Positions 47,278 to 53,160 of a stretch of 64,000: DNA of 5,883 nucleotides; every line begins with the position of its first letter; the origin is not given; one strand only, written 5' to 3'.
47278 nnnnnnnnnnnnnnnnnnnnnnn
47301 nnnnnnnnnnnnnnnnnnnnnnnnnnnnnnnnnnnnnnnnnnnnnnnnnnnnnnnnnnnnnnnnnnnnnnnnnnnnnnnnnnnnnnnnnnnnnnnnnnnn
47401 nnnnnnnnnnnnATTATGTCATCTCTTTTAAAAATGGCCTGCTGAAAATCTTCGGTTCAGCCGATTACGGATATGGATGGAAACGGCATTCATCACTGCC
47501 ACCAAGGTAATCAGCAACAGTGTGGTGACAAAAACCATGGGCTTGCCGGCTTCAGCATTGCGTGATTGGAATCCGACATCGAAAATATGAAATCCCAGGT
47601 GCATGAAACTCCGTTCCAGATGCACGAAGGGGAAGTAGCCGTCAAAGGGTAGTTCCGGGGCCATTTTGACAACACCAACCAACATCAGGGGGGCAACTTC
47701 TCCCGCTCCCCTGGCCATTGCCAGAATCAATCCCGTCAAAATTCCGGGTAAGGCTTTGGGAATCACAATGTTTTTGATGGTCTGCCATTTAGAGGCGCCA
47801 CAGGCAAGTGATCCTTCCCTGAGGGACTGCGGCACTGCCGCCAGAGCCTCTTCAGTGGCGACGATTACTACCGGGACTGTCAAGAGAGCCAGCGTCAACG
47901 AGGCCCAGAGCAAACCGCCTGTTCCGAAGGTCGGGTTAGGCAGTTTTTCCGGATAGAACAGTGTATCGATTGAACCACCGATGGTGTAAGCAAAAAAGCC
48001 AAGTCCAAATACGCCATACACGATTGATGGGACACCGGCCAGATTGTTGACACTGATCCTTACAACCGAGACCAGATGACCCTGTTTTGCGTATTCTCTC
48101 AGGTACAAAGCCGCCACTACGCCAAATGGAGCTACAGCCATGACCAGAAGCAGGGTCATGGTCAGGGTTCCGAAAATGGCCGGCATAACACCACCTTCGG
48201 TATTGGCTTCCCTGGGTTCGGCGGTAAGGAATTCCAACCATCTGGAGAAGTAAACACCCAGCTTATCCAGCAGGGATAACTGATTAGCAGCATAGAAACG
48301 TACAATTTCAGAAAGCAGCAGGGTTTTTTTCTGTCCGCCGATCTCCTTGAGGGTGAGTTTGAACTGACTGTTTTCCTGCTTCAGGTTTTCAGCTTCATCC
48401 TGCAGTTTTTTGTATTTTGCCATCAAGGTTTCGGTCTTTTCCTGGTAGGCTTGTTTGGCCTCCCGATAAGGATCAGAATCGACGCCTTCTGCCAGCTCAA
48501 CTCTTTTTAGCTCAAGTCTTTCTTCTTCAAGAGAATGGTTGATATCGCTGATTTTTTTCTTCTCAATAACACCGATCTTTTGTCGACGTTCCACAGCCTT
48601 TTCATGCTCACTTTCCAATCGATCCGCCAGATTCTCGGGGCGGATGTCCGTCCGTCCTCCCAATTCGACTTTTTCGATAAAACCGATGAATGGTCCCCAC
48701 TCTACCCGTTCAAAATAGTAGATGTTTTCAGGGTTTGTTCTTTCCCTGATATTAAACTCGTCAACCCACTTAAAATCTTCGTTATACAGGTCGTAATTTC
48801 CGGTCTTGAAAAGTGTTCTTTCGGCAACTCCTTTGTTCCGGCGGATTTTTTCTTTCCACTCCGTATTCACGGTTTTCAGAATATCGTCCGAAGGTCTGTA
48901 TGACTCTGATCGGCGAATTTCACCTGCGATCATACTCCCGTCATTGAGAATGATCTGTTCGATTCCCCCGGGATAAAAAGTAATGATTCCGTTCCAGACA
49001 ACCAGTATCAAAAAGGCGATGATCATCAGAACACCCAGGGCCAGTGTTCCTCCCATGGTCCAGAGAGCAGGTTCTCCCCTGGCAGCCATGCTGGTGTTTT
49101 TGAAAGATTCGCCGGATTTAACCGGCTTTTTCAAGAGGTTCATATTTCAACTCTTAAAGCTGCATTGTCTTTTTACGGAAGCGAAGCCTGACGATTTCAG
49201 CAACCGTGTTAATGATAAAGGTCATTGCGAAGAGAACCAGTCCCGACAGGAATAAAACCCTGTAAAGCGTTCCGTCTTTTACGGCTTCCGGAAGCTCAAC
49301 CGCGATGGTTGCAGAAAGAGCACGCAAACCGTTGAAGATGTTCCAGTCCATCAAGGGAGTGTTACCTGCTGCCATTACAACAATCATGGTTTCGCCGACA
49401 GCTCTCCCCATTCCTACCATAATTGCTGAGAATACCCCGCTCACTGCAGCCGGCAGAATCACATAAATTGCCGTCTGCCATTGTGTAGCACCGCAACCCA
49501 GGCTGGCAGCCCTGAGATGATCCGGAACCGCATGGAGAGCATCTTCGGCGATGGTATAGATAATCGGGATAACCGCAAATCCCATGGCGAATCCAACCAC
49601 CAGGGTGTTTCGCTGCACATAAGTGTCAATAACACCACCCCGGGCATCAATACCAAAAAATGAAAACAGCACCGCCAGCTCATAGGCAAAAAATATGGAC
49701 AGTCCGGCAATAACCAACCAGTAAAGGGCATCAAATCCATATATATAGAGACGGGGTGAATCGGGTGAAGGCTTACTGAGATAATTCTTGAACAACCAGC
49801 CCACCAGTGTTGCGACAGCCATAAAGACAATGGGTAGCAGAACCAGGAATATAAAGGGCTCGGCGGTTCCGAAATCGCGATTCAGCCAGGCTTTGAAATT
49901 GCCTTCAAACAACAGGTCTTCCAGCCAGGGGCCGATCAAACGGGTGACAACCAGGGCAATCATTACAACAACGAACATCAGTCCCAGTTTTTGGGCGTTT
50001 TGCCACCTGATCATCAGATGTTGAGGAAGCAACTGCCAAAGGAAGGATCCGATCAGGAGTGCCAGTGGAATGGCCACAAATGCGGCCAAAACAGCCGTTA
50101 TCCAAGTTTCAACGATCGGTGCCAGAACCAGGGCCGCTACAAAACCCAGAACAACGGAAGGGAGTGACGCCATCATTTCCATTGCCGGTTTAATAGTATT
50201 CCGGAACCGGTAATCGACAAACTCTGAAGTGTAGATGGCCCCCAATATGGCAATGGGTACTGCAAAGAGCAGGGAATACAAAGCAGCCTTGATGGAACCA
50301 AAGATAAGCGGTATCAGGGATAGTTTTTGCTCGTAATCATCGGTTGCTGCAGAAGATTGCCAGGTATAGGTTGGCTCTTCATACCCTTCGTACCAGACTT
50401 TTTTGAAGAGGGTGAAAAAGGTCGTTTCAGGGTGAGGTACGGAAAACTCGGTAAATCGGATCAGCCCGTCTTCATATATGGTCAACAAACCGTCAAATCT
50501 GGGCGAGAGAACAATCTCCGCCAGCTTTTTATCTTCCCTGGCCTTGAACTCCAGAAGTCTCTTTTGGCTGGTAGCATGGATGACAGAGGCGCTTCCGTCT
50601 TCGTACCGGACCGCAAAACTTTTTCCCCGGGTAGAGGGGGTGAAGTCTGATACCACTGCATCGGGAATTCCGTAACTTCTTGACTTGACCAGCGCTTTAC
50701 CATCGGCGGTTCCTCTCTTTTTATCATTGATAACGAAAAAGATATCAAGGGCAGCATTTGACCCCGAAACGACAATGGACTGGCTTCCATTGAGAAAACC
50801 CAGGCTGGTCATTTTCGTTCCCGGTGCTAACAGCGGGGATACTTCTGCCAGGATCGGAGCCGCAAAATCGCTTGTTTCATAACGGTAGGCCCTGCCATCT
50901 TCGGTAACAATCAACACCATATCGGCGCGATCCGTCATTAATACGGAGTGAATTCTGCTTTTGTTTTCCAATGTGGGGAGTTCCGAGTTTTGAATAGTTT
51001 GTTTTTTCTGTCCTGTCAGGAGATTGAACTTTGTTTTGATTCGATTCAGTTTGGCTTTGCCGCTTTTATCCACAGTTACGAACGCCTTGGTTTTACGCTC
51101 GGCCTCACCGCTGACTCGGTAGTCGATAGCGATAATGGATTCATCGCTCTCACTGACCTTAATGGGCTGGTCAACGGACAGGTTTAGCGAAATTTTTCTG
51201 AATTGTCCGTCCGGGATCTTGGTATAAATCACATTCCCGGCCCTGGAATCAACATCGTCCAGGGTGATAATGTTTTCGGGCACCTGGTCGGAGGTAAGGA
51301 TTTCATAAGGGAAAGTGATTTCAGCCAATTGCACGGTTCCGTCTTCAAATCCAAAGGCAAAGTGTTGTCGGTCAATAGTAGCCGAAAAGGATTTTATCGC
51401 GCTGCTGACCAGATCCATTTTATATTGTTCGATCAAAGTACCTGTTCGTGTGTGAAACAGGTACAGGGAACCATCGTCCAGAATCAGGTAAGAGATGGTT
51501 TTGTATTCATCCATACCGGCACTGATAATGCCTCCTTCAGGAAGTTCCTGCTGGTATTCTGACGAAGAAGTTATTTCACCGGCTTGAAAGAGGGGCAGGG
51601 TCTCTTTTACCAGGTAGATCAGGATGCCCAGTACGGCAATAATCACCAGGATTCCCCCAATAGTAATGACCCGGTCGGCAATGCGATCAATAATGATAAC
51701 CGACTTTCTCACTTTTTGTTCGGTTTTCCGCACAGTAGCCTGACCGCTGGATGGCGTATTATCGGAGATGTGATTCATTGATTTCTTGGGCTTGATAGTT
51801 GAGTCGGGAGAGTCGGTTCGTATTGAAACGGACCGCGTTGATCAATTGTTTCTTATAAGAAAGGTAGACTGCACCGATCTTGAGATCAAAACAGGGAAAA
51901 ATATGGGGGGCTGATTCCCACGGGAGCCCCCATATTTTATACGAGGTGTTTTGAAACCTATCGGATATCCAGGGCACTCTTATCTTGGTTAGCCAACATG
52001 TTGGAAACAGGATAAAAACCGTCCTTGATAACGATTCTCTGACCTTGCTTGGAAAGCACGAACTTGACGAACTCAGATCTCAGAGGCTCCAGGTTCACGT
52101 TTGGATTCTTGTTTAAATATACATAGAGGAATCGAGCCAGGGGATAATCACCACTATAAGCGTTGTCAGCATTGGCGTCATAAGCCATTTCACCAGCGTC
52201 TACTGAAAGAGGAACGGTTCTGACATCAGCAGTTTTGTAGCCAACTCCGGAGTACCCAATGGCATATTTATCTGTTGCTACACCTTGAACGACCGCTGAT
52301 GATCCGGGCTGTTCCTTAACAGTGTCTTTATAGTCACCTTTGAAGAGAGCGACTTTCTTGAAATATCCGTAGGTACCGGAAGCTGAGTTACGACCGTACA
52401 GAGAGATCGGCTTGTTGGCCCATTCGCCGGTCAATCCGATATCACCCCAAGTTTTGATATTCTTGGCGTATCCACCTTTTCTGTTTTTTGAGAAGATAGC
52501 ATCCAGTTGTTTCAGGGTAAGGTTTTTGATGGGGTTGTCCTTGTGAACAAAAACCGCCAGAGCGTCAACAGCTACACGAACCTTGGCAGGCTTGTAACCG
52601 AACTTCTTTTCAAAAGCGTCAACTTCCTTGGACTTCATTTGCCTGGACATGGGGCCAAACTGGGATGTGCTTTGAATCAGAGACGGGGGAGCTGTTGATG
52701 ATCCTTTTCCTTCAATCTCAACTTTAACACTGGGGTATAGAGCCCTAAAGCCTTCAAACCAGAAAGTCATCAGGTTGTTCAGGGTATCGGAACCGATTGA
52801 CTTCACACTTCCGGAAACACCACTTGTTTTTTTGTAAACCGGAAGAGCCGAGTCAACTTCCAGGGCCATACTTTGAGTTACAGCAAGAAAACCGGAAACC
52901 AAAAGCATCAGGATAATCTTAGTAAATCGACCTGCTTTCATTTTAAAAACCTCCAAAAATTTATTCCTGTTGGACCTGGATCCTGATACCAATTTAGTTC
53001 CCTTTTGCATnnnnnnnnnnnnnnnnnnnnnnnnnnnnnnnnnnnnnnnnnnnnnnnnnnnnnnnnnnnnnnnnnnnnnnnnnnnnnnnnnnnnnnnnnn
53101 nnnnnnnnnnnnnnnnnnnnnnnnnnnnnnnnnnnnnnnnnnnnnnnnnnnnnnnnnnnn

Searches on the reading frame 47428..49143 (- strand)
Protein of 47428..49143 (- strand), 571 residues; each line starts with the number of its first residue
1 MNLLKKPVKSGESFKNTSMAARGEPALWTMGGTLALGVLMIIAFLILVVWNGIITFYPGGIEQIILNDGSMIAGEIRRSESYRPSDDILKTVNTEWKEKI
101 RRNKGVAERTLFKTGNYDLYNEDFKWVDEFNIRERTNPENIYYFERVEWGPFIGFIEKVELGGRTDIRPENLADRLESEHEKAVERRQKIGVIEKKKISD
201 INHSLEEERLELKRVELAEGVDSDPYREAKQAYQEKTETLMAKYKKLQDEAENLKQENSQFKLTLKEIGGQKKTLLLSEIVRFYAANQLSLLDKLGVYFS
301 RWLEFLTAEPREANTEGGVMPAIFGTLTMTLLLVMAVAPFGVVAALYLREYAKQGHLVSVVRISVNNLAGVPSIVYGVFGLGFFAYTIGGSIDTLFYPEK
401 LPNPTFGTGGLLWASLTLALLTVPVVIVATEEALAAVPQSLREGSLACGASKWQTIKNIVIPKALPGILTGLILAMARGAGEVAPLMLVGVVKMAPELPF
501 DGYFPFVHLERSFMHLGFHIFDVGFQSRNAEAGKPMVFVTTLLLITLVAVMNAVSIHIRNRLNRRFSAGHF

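Call 8: search_protein_families(library=pfam, proteins=[window:47428-49143:-])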
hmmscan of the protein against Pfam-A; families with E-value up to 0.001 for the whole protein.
window:47428-49143:- (571 aa): 1 family
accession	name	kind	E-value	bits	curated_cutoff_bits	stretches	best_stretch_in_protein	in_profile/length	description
PF00528.27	BPD_transp_1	-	4.7e-15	56.2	26.4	1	339-561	3-181/184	Binding-protein-dependent transport system inner membrane component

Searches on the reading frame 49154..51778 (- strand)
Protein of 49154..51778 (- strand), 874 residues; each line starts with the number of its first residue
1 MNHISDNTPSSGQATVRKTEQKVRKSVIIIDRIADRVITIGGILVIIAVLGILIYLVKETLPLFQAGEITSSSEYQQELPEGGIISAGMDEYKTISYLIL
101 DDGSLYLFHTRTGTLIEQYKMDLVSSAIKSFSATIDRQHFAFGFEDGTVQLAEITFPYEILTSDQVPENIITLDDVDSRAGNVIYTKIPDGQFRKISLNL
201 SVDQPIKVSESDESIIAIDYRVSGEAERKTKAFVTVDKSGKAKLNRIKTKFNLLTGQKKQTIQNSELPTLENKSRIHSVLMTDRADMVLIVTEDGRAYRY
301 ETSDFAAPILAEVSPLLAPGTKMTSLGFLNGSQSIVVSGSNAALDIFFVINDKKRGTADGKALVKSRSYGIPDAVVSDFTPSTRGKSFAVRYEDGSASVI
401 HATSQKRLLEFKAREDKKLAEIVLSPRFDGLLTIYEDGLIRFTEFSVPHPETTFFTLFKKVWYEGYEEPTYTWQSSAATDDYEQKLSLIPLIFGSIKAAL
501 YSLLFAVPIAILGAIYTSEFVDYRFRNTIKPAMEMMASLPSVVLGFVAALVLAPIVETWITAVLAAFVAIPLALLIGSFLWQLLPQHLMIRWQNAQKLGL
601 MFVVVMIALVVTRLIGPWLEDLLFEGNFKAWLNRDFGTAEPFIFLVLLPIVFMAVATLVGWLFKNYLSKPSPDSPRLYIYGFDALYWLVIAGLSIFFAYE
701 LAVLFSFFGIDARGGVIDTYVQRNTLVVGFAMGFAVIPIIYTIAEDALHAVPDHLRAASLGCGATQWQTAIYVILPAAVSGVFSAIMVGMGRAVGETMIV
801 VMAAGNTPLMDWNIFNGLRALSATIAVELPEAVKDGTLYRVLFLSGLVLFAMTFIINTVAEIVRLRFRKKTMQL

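Call 8: search_protein_families(library=pfam, proteins=[window:49154-51778:-])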
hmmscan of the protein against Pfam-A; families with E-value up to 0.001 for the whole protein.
window:49154-51778:- (874 aa): 4 families
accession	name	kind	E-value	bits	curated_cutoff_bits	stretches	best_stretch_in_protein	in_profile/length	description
PF00528.27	BPD_transp_1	-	3.1e-09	37.2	26.4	1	684-869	19-180/184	Binding-protein-dependent transport system inner membrane component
PF16755.11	Beta-prop_NUP159_NUP214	-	7e-05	22.7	29.6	0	255-421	41-195/366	NUP159/214 beta propeller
PF25171.1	Beta-prop_WDR36-Utp21_1st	-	0.00072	19.5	80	0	100-166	127-191/266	WDR36/Utp21 first beta-propeller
PF23414.1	Beta-prop_EML_2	-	0.00081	19.3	90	0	382-442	48-107/266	Echinoderm microtubule-associated protein second beta-propeller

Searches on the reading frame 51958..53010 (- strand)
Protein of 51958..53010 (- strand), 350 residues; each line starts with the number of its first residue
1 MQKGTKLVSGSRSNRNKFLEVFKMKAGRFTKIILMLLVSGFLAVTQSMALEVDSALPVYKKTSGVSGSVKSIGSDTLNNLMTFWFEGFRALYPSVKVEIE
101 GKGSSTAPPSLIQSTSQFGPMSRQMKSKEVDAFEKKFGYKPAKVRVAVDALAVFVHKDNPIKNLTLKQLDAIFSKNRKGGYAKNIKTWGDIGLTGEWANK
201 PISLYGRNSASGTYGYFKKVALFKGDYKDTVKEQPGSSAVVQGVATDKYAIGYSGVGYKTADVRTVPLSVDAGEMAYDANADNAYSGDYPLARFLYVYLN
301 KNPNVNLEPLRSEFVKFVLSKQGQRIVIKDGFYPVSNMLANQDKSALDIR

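Call 8: search_protein_families(library=pfam, proteins=[window:51958-52941:-])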
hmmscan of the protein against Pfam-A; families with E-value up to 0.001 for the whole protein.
window:51958-52941:- (327 aa): 2 families
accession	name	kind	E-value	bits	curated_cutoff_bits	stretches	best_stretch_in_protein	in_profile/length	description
PF12849.12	PBP_like_2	-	6.4e-35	121.6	27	1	41-298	7-266/267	PBP superfamily domain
PF13531.11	SBP_bac_11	-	0.00011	22.5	25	1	64-309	19-226/227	Bacterial extracellular solute-binding protein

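Call 10: find_related_loci(query=window:51958-52941:-, collection=genome_contigs, flank=4000)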
Query window:51958-52941:- (327 aa) in genome_contigs; peptide patterns used: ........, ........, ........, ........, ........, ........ (x = any residue, [..] = any of these).
599 stretches matched a pattern (row limit reached: there are more); 535 encode a relative of the query (tblastn E <= 1e-3); the best 80 are kept; 80 distinct loci.
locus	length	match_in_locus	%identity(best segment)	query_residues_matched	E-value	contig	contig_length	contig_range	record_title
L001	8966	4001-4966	75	5-327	7e-168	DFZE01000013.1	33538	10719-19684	MAG TPA_asm: Desulfobacteraceae bacterium UBA4064 UBA4064_contig_9642, whole genome shotgun sequence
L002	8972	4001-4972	75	5-327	7e-166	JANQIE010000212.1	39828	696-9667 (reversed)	MAG: Desulfobacterales bacterium isolate PL24a_bin.4 k99_4848175, whole genome shotgun sequence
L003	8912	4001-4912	78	24-327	4e-165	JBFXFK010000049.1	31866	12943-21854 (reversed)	MAG: Desulfatirhabdiaceae bacterium isolate CA_2019_TPIn_138 NODE_4401_length_31866_cov_8.817764_TPIn, whole genome shot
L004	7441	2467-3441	71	2-326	5e-163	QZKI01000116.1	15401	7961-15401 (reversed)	MAG: Candidatus Abyssobacteria bacterium SURF_17 Ga0104751_1005559, whole genome shotgun sequence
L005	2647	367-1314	75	9-327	7e-173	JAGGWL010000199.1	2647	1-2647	MAG: Deltaproteobacteria bacterium isolate AUK125 PB_MBMC_079_c_000000000168, whole genome shotgun sequence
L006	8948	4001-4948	74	4-320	9e-160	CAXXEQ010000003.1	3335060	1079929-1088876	MAG: Desulfomonilaceae bacterium isolate 8deb2ff7-9cb5-4438-9dd6-cb8d27c5cb84 genome assembly, contig: contig_3, whole g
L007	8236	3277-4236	72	8-327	1e-159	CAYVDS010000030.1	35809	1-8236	MAG TPA_asm: uncultured bacterium isolate binchicken_co232_148 genome assembly, contig: NODE_1947_length_35809_cov_4.085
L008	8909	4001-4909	76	24-327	8e-159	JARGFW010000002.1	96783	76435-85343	MAG: Deferrisomatales bacterium isolate C14-16 NODE_89_length_96783_cov_8.096084, whole genome shotgun sequence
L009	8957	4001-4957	71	8-327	2e-158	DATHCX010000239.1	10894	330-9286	MAG TPA_asm: Desulfomonilaceae bacterium isolate SMAG_U12378 k141_910347, whole genome shotgun sequence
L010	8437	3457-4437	70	1-327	3e-157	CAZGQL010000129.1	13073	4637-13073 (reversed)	MAG TPA_asm: uncultured Syntrophobacteraceae bacterium isolate SRP290908_co1_149 genome assembly, contig: NODE_6664_leng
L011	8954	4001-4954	71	8-326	4e-157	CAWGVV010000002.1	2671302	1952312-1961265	MAG: uncultured delta proteobacterium isolate MFD02416.bin.1.4 genome assembly, contig: contig_35527, whole genome shotg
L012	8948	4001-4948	72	12-327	2e-157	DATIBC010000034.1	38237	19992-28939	MAG TPA_asm: Alphaproteobacteria bacterium isolate SMAG_U16280 k141_21557, whole genome shotgun sequence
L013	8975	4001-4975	69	2-327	1e-156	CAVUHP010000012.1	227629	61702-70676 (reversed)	MAG: uncultured delta proteobacterium isolate MFD01872.bin.2.170 genome assembly, contig: contig_140564, whole genome sh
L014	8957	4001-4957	72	8-327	1e-156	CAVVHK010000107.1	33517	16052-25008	MAG: uncultured delta proteobacterium isolate MFD01689.bin.2.77 genome assembly, contig: contig_61522, whole genome shot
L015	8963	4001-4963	73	6-327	5e-156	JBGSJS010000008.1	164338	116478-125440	MAG: Desulfomonilaceae bacterium isolate JTS-AC162 k141_1151783, whole genome shotgun sequence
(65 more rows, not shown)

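Call 13: find_encoding_contigs(protein=window:51958-52941:-, flank=3000, max_places=6)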
Protein window:51958-52941:- (327 aa): no gene with exactly this product is on record in the collection.

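Call 14: find_encoding_contigs(protein=window:51958-53010:-, flank=3000, max_places=6)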
Protein window:51958-53010:- (350 aa): no gene with exactly this product is on record in the collection.

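Call 23: search_protein_families(library=ncbifam, proteins=[window:51958-52941:-])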
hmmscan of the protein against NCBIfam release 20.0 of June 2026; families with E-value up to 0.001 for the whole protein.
window:51958-52941:- (327 aa): 2 families
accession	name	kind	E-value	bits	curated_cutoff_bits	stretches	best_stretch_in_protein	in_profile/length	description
TIGR02136.1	ptsS_2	subfamily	2.8e-78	263.1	206.6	1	8-311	6-294/295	phosphate ABC transporter substrate-binding protein PstS family protein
TIGR00975.1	3a0107s03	equivalog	5.6e-07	28.9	205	1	47-255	2-200/315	phosphate ABC transporter substrate-binding protein PstS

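Call 29: find_related_loci(query=window:51958-52941:-, collection=metagenome_contigs, flank=2500)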
Query window:51958-52941:- (327 aa) in metagenome_contigs; peptide patterns used: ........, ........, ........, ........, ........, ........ (x = any residue, [..] = any of these).
600 stretches matched a pattern (row limit reached: there are more); 516 encode a relative of the query (tblastn E <= 1e-3); the best 80 are kept; 80 distinct loci.
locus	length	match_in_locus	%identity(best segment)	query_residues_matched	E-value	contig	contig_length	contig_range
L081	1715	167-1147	77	1-327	0e+0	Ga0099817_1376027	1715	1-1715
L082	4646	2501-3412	77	24-327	7e-166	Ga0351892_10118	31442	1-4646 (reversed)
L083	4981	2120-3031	77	24-327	2e-167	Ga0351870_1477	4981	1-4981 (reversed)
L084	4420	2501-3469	73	4-327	8e-164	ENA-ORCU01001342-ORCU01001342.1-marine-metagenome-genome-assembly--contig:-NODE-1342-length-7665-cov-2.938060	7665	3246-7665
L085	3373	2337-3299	74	6-326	2e-168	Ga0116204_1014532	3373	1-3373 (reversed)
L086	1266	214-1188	71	5-327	2e-176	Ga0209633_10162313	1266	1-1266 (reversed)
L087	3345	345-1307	72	6-327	3e-167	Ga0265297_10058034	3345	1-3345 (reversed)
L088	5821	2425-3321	79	28-327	5e-160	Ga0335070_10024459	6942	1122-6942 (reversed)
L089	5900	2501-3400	77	28-327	6e-159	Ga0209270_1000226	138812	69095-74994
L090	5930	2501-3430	75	11-320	1e-157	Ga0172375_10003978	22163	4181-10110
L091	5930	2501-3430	75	11-320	1e-157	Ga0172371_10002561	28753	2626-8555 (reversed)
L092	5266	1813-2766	69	9-326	5e-156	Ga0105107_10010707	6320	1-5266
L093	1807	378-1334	69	8-326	9e-166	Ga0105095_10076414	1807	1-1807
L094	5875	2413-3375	68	6-327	8e-153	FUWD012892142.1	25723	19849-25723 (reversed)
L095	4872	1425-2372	68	5-320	3e-152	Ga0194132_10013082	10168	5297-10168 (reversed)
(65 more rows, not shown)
